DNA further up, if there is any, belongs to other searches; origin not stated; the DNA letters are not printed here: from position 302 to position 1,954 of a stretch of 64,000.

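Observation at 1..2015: Unannotated 30-aa Cys-containing ORF upstream of two translationally coupled radical-SAM genes: candidate RiPP cluster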

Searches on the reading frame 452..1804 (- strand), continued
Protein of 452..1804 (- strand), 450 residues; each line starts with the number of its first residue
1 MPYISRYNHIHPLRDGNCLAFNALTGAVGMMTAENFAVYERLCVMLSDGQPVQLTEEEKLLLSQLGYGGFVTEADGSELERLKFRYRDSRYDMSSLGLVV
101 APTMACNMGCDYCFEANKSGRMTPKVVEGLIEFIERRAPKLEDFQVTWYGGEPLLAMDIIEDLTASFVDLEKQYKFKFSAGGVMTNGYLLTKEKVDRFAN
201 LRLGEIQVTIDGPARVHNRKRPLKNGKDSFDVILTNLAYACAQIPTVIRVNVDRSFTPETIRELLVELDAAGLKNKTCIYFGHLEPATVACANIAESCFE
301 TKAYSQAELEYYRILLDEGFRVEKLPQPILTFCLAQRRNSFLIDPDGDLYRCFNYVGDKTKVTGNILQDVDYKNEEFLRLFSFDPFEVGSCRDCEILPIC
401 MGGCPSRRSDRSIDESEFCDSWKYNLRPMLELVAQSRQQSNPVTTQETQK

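Call 12: search_protein_families(library=ncbifam, proteins=[L001:3878-4996:+, L001:5073-6500:+, L001:6475-8232:+, L001:8705-9499:+], max_evalue=1)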
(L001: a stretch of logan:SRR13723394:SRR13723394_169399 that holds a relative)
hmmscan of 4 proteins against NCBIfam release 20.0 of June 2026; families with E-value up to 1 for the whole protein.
L001:3878-4996:+ (372 aa): 91 families (the best 25 are shown)
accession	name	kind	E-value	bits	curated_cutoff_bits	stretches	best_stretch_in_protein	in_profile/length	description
TIGR03913.1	rad_SAM_trio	equivalog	4.7e-74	249.5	591.75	1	7-347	15-365/477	GDL motif peptide-associated radical SAM/SPASM maturase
TIGR04103.1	rSAM_nif11_3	equivalog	2.5e-73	247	725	1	13-349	7-357/412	nif11-class peptide radical SAM maturase 3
TIGR04133.1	rSAM_w_lipo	hypoth_equivalog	1.4e-53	182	425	1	12-319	25-331/350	TIGR04133 family radical SAM/SPASM protein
TIGR04545.1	rSAM_ahbD_hemeb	equivalog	1.3e-52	179.3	500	1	12-339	1-338/339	heme b synthase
TIGR04055.1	rSAM_NirJ2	equivalog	1.6e-52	179.1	500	1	12-339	1-325/326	putative heme d1 biosynthesis radical SAM protein NirJ2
TIGR03962.1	mycofact_rSAM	equivalog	1.5e-44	152.6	265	1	11-323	12-317/339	mycofactocin radical SAM maturase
TIGR04053.2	TIGR04053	equivalog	1.7e-42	146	395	2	9-222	6-222/366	TIGR04053 family radical SAM/SPASM domain-containing protein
TIGR04546.1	rSAM_ahbC_deAc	equivalog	4e-40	137.8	650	2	12-213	40-242/390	12,18-didecarboxysiroheme deacetylase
TIGR04347.1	pseudo_SAM_Halo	equivalog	7.4e-40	137.4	525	2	12-214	39-242/390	TIGR04347 family pseudo-SAM/SPASM protein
TIGR04051.1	rSAM_NirJ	equivalog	7.2e-39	133.7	515.45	2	12-193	3-185/354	heme d1 biosynthesis radical SAM protein NirJ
TIGR04054.1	rSAM_NirJ1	equivalog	1.9e-35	122.2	650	2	12-211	37-237/387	putative heme d1 biosynthesis radical SAM protein NirJ1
NF050035.1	rSAM_WgK_link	exception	1.4e-32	113.1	650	2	8-221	6-220/367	radical SAM/SPASM peptide maturase WgkB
NF045574.1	sacti_mat_StsB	exception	1.1e-31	110.3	625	1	12-330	97-406/466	StsB family radical SAM/SPASM domain sactipeptide maturase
TIGR04250.1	SCM_rSAM_ScmE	equivalog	3.6e-31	108.4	400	1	10-325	2-333/358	SynChlorMet cassette radical SAM/SPASM protein ScmE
TIGR04303.1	GeoRSP_rSAM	equivalog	9.9e-29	100.9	400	1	12-328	6-315/325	GeoRSP system radical SAM/SPASM protein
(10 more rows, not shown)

L001:5073-6500:+ (475 aa): 24 families
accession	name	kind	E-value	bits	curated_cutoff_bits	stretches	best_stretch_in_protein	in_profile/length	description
TIGR03975.1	rSAM_ocin_1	subfamily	3.4e-23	82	281.85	1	60-364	112-430/606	RiPP maturation radical SAM C-methyltransferase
TIGR04013.1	B12_SAM_MJ_1487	hypoth_equivalog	9.8e-20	70.7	251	1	64-366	31-335/382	TIGR04013 family B12-binding domain/radical SAM domain-containing protein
TIGR02026.1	BchE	equivalog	5.8e-19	68.3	481.35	1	67-359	54-360/497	magnesium-protoporphyrin IX monomethyl ester anaerobic oxidative cyclase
NF038361.1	rSAM_Sden_1168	equivalog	1.9e-17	63.1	575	1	57-364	121-451/560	Sden_1168 family B12-binding radical SAM P-methyltransferase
TIGR04479.1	bcpD_PhpK_rSAM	subfamily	4.3e-14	51.8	600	1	67-364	101-409/504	PhpK family radical SAM P-methyltransferase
TIGR04072.2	rSAM_ladder_B12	equivalog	9.6e-14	50.8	360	1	109-364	101-349/443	lipid biosynthesis B12-binding/radical SAM protein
NF033712.0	B12_rSAM_KedN5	subfamily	5.3e-12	44.7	700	2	68-169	54-154/624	KedN5 family methylcobalamin-dependent radical SAM C-methyltransferase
NF033070.1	rSAM_AprD4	equivalog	5e-09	35.6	500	1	198-388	201-387/456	AprD4 family radical SAM diol-dehydratase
NF050148.1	rSAM_ApyD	equivalog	1.2e-08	33.9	750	1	87-370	84-372/645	RiPP biosynthesis radical SAM protein ApyD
TIGR03471.1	HpnJ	equivalog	4.7e-08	32.3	577.6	1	87-378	78-377/472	hopanoid biosynthesis associated radical SAM protein HpnJ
TIGR04385.1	B12_rSAM_cofa1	equivalog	6.9e-08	32.1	450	1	94-367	87-367/438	B12 lower ligand biosynthesis radical SAM protein BzaD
TIGR04295.1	B12_rSAM_oligo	hypoth_equivalog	3.7e-07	29.2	400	1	107-312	103-313/422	TIGR04295 family B12-binding domain-containing radical SAM protein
TIGR00089.1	TIGR00089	subfamily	5.5e-06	25.4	251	1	181-363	128-317/429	MiaB/RimO family radical SAM methylthiotransferase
TIGR04014.1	B12_SAM_MJ_0865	equivalog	3.3e-05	22.9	360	1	66-364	28-336/434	methyl-coenzyme M reductase glutamine C-methyltransferase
TIGR01579.1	MiaB-like-C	equivalog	0.00012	21.5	357.05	1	189-363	136-317/416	tRNA (N(6)-L-threonylcarbamoyladenosine(37)-C(2))-methylthiotransferase MtaB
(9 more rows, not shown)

L001:6475-8232:+ (585 aa): 192 families (the best 25 are shown)
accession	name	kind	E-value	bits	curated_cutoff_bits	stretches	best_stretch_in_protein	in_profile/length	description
TIGR02204.1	MsbA_rel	hypoth_equivalog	1.9e-139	466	780.4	1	9-583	7-576/576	ABC transporter, permease/ATP-binding protein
TIGR02203.1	MsbA_lipidA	equivalog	4.1e-137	458.1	602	1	8-582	2-569/572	lipid A export permease/ATP-binding protein MsbA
NF052233.1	CphA_assoc_ABC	equivalog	2e-135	453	880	1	3-582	167-743/766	cyanophycin metabolism-associated ABC transporter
TIGR00958.1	3a01208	subfamily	4.9e-134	448.2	874.6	1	8-578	149-710/711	antigen peptide transporter 2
TIGR01846.1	type_I_sec_HlyB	subfamily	4.4e-115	385.5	725.55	1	65-582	176-692/694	type I secretion system permease/ATPase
NF045513.1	HepA_fam_ABC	equivalog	3.3e-113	379.2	725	1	64-570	91-597/610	heterocyst formation ABC transporter subunit HepA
TIGR01193.1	bacteriocin_ABC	subfamily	5e-106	355.9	523.85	1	42-579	178-706/708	peptide cleavage/export ABC transporter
TIGR03375.1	type_I_sec_LssB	subfamily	9.4e-106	354.7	693.1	1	69-568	191-688/696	type I secretion system permease/ATPase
NF008381.0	PRK11176.1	equivalog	1.1e-105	354.2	867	1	6-583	11-580/582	lipid A ABC transporter ATP-binding protein/permease MsbA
NF010178.0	PRK13657.1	equivalog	1.3e-105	354.1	733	1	75-584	67-572/588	glucan ABC transporter ATP-binding protein/ permease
TIGR03796.1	NHLM_micro_ABC1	equivalog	4.8e-102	342.4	853.3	1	29-579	158-709/710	NHLP family bacteriocin export ABC transporter peptidase/permease/ATPase subunit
TIGR03797.1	NHLM_micro_ABC2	equivalog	1.2e-95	321.5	709.4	1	24-583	139-686/686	NHLP bacteriocin export ABC transporter permease/ATPase subunit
NF008055.0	PRK10789.1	equivalog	2.9e-94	316.6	845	1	9-582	5-571/590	SmdA family multidrug ABC transporter permease/ATP-binding protein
TIGR02857.1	CydD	equivalog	2.9e-83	280.6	435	1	24-554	7-529/529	thiol reductant ABC exporter subunit CydD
NF008056.1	PRK10790.1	equivalog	4.1e-80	270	746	1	9-580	12-573/584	SmdB family multidrug efflux ABC transporter permease/ATP-binding protein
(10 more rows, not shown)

L001:8705-9499:+ (264 aa): 7 families
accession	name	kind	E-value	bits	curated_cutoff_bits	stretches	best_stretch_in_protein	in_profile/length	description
NF037973.1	metallo_SslE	exception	0.00056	17.4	3000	1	2-89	8-89/1519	lipoprotein metalloprotease SslE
NF053611.1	YiaD_Gzip_OmpA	equivalog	0.0011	18.7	175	1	190-239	21-74/206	YiaD family glycine zipper/OmpA-like lipoprotein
NF011510.0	PRK14948.1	equivalog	0.043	12.5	593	1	26-129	521-624/640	DNA polymerase III subunit gamma/tau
NF045774.1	cytochro_C551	exception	0.092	12.7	118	1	1-39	1-36/110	cytochrome c551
NF049864.1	lipo_LppU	equivalog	0.18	11.7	135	1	4-52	8-56/199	LppU family putative lipoprotein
NF037950.1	spanin2_1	subfamily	0.32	11.3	100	1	4-42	6-45/130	bacteriophage spanin2 family protein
NF007804.1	PRK10510.1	equivalog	0.99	8.7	307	1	187-232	33-77/219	OmpA family lipoprotein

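Call 17: search_solved_structures(query=A1, max_evalue=0.001)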
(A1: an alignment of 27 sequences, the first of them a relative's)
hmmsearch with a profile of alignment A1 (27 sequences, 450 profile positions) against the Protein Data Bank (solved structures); distinct sequences matched with E-value up to 0.001: 8.
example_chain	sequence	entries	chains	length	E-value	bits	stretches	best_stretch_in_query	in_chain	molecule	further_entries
5wgg_A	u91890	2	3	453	1.8e-24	89.7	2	98-241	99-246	Radical SAM domain protein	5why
4k36_A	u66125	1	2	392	6e-19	71.5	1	96-423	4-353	Anaerobic sulfatase-maturating enzyme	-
4k37_A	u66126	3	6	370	6.1e-19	71.5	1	96-423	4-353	Anaerobic sulfatase-maturating enzyme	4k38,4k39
9gm3_A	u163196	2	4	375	7.1e-14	54.8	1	105-237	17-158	ChlB radical SAM domain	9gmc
5v1q_A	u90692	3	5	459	6.1e-09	38.5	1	94-201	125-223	Radical SAM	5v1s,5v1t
6efn_A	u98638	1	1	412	2.8e-07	33.1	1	100-270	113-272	Sporulation killing factor maturation protein SkfB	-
2fb2_A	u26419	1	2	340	0.00021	23.6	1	98-273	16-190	Molybdenum cofactor biosynthesis protein A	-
1tv7_A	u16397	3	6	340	0.00032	23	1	101-272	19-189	Molybdenum cofactor biosynthesis protein A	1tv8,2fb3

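Call 18: search_solved_structures(query=L001:3878-4996:+, max_evalue=0.001)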
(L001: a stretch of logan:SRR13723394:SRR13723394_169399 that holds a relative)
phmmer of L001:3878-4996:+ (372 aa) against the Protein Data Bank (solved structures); distinct sequences matched with E-value up to 0.001: 14.
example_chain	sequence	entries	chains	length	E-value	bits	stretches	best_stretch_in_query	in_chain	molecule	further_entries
6efn_A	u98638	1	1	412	5.4e-15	58.5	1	3-192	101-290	Sporulation killing factor maturation protein SkfB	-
6c8v_A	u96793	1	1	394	1.2e-12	50.8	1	13-119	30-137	Coenzyme PQQ synthesis protein E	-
7vob_C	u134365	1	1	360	6.6e-10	41.7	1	17-183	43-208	Cytosylglucuronate decarboxylase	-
7voc_C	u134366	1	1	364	6.8e-10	41.7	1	17-183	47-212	Cytosylglucuronate decarboxylase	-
4k37_A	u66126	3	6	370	4.6e-07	32.4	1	38-328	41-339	Anaerobic sulfatase-maturating enzyme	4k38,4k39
4k36_A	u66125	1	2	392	5.5e-07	32.1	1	38-328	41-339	Anaerobic sulfatase-maturating enzyme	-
6q2p_A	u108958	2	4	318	3.7e-05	26.1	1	9-200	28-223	Radical S-adenosyl methionine domain-containing protein 2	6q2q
5vsl_A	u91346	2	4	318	4.1e-05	26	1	9-198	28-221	Radical S-adenosyl methionine domain-containing protein 2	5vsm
2fb2_A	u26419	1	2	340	9.6e-05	24.8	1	16-265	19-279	Molybdenum cofactor biosynthesis protein A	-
5v1q_A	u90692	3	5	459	0.00012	24.5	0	239-325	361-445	Radical SAM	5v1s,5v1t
7n7h_A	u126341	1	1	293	0.00013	24.3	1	10-197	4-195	VIPERIN-LIKE ENZYME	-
1tv7_A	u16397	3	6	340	0.00022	23.6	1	17-153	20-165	Molybdenum cofactor biosynthesis protein A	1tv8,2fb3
4m7t_A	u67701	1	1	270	0.00027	23.3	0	243-310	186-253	BtrN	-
4m7s_A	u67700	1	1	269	0.00032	23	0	243-310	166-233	BtrN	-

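Call 31: search_protein_families(library=pfam, proteins=[L001:3878-4996:+, L001:5073-6500:+, L001:6475-8232:+, L001:8705-9499:+, L001:594-830:-, L001:10573-10896:+], max_evalue=5)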
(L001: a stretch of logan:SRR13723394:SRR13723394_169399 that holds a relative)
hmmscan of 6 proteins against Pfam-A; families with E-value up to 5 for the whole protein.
L001:3878-4996:+ (372 aa): 5 families
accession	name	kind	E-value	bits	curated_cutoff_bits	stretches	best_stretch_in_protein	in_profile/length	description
PF04055.27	Radical_SAM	-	4.9e-27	95.6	29.5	1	16-166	2-161/166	Radical SAM superfamily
PF13186.11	SPASM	-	5.8e-09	36.5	21.5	1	246-310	1-67/67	Iron-sulfur cluster-binding domain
PF13353.11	Fer4_12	-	2.7e-05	24.9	22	1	18-97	12-95/137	4Fe-4S single cluster domain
PF04909.20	Amidohydro_2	-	0.0045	17.2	26.4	1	35-91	88-145/289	Amidohydrolase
PF00702.32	Hydrolase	-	0.019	15.8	26.4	1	66-141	96-168/191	haloacid dehalogenase-like hydrolase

L001:5073-6500:+ (475 aa): 2 families
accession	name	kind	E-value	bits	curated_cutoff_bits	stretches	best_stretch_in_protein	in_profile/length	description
PF04055.27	Radical_SAM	-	1.1e-14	55.4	29.5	1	197-360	2-165/166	Radical SAM superfamily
PF02310.24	B12-binding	-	4.6e-11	43.1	32.1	1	66-145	41-120/121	B12 binding domain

L001:6475-8232:+ (585 aa): 13 families
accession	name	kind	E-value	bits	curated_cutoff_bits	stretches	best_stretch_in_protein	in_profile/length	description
PF00664.28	ABC_membrane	-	9.7e-52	176.8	28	1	24-301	3-274/274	ABC transporter transmembrane region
PF00005.33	ABC_tran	-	3.1e-29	102.8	25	1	363-512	1-137/137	ABC transporter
PF02463.25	SMC_N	-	3.5e-05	23.8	40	1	484-553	137-210/220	RecF/RecN/SMC N terminal domain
PF13191.12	AAA_16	-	0.0082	17.1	32.6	1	372-524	24-154/167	AAA ATPase domain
PF13401.12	AAA_22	-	0.0096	16.7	27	1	376-514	8-96/130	AAA domain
PF13555.12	AAA_29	-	0.014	15.6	27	1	368-390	17-39/61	P-loop containing region of AAA domain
PF12247.13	MKT1_N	-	0.034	14.9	27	1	166-222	30-86/90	Temperature dependent protein affecting M2 dsRNA replication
PF09818.15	ABC_ATPase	-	0.084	12.3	23.2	1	459-515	134-189/283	P-loop domain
PF13476.12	AAA_23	-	0.096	13.7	27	1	355-391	9-37/201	AAA domain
PF05729.18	NACHT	-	0.1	12.9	26.7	0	376-390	3-17/167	NACHT domain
PF13479.12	AAA_24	-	0.1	12.8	27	1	374-441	3-73/195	AAA domain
PF00004.35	AAA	-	0.16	12.8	21.2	1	378-522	3-84/131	ATPase family associated with various cellular activities (AAA)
PF00270.35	DEAD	-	0.17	12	26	0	372-394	13-35/167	DEAD/DEAH box helicase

L001:8705-9499:+ (264 aa): 4 families
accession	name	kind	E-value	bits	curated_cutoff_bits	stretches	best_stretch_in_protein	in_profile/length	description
PF13441.11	Gly-zipper_YMGG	-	0.00051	20.1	28.9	1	194-231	3-41/45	YMGG-like Gly-zipper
PF13488.11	Gly-zipper_Omp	-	0.0028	18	25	1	199-239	4-45/46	Glycine zipper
PF05433.20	Rick_17kDa_Anti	-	0.2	12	24.2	1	200-236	5-42/43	Glycine zipper 2TM domain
PF13436.11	Gly-zipper_OmpA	-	1.8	8.8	27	1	201-230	11-41/44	Glycine-zipper domain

L001:594-830:- (78 aa): 0 families

L001:10573-10896:+ (107 aa): 0 families

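Call 41: predict_structure(alignment_id=A1)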
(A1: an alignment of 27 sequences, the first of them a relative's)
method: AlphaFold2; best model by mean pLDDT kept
length: 450 residues; sequences in the alignment: 27
mean_pLDDT: 84.2   pTM: 0.83
mean pLDDT of the five models: 84.2, 81.5, 81.2, 80.6, 77.6
residues with pLDDT >= 90: 207; 70-90: 185; 50-70: 37; < 50: 21
segments of 3 or more residues with pLDDT < 50: 286-297, 442-450
pLDDT, mean of each block of 10 residues (from residue 1): 88 87 88 92 82 85 90 81 90 93 86 62 96 96 92 91 96 95 90 92 87 90 87 93 90 80 94 87 55 48 77 89 68 82 93 82 93 93 89 86 78 71 81 80 45
secondary structure, 60 per line:
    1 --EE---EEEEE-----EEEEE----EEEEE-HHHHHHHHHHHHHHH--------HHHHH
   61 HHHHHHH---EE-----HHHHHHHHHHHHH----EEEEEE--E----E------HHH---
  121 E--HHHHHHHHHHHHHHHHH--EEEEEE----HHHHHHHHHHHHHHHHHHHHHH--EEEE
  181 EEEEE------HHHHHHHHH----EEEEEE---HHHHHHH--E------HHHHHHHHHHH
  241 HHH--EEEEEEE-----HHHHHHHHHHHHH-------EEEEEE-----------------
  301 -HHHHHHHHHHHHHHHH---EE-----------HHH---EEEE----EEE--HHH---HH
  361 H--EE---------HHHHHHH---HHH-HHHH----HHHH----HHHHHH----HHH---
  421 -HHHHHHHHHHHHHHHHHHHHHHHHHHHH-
elements in order: E8-12 E18-22 E27-31 H33-47 H56-67 H78-90 E95-100 H124-140 E143-148 H153-174 E177-185 H192-200 E205-210 H214-220 H230-243 E246-252 H258-270 E278-283 H302-317 E340-343 E348-350 H375-381 H389-392 H397-400 H405-410 H422-449

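Call 47: fold_search(model_id=the predicted structure, library=pdb)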
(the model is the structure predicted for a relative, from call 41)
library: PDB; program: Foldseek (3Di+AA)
matches with E <= 10: 1625; with E <= 0.001: 95
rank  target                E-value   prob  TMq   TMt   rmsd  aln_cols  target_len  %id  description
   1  5wgg_A                8.8e-19  1.00  0.63  0.64   6.9       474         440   19  Structural Insights into Thioether Bond Formation in the Biosynthesis of Sactipeptides (released 2017-07-26)
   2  5why_B                1.2e-18  1.00  0.60  0.63   7.3       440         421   19  Structural Insights into Thioether Bond Formation in the Biosynthesis of Sactipeptides (released 2017-07-26)
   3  5why_A                5.5e-18  1.00  0.62  0.66   7.5       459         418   18  Structural Insights into Thioether Bond Formation in the Biosynthesis of Sactipeptides (released 2017-07-26)
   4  4k37_A                7.1e-16  1.00  0.56  0.67   5.3       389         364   21  Native anSMEcpe with bound AdoMet (released 2013-05-08)
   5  4k39_A                1.9e-15  1.00  0.55  0.66   5.7       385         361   20  Native anSMEcpe with bound AdoMet and Cp18Cys peptide (released 2013-05-08)
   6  4k39_B                2.7e-15  1.00  0.53  0.65   5.9       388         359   21  Native anSMEcpe with bound AdoMet and Cp18Cys peptide (released 2013-05-08)
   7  4k36_B                3.2e-15  1.00  0.55  0.66   5.7       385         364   20  His6 tagged anSMEcpe with bound AdoMet (released 2013-05-08)
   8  4k38_A                6.7e-15  1.00  0.54  0.64   5.9       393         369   20  Native anSMEcpe with bound AdoMet and Kp18Cys peptide (released 2013-05-08)
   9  4k36_A                1.1e-14  1.00  0.55  0.63   5.6       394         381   20  His6 tagged anSMEcpe with bound AdoMet (released 2013-05-08)
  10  4k38_B                1.1e-14  1.00  0.54  0.65   6.2       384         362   20  Native anSMEcpe with bound AdoMet and Kp18Cys peptide (released 2013-05-08)
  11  4k37_B                1.1e-14  1.00  0.53  0.62   6.2       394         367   20  Native anSMEcpe with bound AdoMet (released 2013-05-08)
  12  5v1s_B                1.1e-14  1.00  0.48  0.50  12.1       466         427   15  Crystal structure of Streptococcus suis SuiB bound to S-adenosylmethionine (released 2017-08-30)
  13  5v1t_A                1.7e-14  1.00  0.50  0.51  12.2       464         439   16  Crystal structure of Streptococcus suis SuiB bound to precursor peptide SuiA (released 2017-08-30)
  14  5v1s_A                4.4e-14  1.00  0.50  0.52  11.7       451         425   16  Crystal structure of Streptococcus suis SuiB bound to S-adenosylmethionine (released 2017-08-30)
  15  5v1q_B                4.9e-14  1.00  0.50  0.51  11.7       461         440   16  Crystal structure of Streptococcus suis SuiB (released 2017-08-30)
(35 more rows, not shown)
